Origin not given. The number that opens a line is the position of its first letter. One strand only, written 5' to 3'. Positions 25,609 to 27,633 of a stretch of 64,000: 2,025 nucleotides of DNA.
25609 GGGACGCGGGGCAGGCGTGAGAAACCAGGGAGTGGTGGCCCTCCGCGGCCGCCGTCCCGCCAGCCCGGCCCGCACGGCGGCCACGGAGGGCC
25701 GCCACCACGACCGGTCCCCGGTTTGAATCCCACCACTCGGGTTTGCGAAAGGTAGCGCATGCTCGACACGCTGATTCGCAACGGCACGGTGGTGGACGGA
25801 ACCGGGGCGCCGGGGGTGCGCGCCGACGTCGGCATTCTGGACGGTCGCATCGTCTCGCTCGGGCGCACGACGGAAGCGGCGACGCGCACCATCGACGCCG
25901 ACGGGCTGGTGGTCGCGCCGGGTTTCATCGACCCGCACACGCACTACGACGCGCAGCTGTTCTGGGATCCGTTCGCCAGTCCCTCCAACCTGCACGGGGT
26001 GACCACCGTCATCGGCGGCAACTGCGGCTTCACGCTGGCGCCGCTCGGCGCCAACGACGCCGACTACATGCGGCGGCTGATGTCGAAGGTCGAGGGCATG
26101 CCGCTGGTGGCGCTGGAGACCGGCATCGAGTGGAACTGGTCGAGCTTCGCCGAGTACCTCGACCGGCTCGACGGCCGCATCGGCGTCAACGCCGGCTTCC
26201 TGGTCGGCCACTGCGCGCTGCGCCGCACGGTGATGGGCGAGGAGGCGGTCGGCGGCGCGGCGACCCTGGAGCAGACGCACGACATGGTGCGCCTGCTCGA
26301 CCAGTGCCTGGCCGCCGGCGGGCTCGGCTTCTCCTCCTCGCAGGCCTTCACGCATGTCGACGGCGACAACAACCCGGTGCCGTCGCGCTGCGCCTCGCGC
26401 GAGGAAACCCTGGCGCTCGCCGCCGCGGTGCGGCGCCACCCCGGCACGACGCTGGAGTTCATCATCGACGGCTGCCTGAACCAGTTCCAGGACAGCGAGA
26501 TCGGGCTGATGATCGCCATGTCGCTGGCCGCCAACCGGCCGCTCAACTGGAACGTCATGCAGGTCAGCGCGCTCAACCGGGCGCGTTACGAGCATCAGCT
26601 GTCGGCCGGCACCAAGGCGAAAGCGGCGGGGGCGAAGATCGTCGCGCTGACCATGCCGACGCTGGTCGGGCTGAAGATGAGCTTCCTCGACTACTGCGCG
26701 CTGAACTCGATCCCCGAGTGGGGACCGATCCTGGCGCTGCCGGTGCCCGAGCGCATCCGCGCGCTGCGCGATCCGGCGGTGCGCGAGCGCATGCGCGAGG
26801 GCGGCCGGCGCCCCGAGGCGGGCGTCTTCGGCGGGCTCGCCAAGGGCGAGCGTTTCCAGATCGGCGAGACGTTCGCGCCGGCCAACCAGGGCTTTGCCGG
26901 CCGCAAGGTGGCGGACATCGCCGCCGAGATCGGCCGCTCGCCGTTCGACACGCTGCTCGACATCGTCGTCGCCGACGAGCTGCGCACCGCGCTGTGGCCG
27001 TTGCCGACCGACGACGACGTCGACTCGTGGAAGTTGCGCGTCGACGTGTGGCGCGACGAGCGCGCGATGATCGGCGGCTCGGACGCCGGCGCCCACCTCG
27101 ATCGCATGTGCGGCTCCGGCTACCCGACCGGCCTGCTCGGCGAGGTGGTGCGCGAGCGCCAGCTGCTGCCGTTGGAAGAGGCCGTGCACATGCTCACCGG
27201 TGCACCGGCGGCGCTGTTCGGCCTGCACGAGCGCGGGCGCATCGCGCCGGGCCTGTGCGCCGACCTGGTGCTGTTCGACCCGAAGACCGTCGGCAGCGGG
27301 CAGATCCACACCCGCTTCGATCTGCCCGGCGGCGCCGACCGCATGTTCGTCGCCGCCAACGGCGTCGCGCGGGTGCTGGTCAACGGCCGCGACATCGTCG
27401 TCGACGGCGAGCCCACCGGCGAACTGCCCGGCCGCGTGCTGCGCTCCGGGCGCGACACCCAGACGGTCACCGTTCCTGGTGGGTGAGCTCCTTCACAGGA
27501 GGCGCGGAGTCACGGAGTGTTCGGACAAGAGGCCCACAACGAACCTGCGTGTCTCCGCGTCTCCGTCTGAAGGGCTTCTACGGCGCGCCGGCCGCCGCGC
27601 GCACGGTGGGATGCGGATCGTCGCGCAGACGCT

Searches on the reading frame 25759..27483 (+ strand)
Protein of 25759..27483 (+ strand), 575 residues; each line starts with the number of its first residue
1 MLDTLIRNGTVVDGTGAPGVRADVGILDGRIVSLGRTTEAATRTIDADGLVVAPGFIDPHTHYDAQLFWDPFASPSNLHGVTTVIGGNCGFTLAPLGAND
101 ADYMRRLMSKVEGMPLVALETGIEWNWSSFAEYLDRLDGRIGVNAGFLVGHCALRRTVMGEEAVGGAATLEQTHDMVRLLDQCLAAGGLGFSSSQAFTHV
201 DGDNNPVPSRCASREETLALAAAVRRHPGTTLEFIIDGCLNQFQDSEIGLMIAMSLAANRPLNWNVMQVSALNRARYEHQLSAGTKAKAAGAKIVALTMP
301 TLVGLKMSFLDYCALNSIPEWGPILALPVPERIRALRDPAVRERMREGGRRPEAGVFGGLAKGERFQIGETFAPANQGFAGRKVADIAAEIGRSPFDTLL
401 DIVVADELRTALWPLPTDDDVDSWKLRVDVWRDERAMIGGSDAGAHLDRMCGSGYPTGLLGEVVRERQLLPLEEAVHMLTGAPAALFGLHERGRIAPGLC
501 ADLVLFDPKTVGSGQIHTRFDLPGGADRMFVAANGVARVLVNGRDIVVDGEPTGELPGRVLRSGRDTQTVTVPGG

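Call 11: search_protein_families(library=pfam, proteins=[window:25759-27483:+], max_evalue=0.001)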
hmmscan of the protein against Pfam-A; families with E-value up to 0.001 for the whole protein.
window:25759-27483:+ (575 aa): 3 families
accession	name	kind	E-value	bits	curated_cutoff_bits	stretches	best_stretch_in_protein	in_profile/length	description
PF07969.17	Amidohydro_3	-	4e-44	152.3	29.7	2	43-285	1-225/472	Amidohydrolase family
PF01979.26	Amidohydro_1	-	1.8e-11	44.4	25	1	465-544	276-343/345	Amidohydrolase family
PF00449.26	Urease_alpha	-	0.00021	22.1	23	1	2-53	66-115/121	Urease alpha-subunit, N-terminal domain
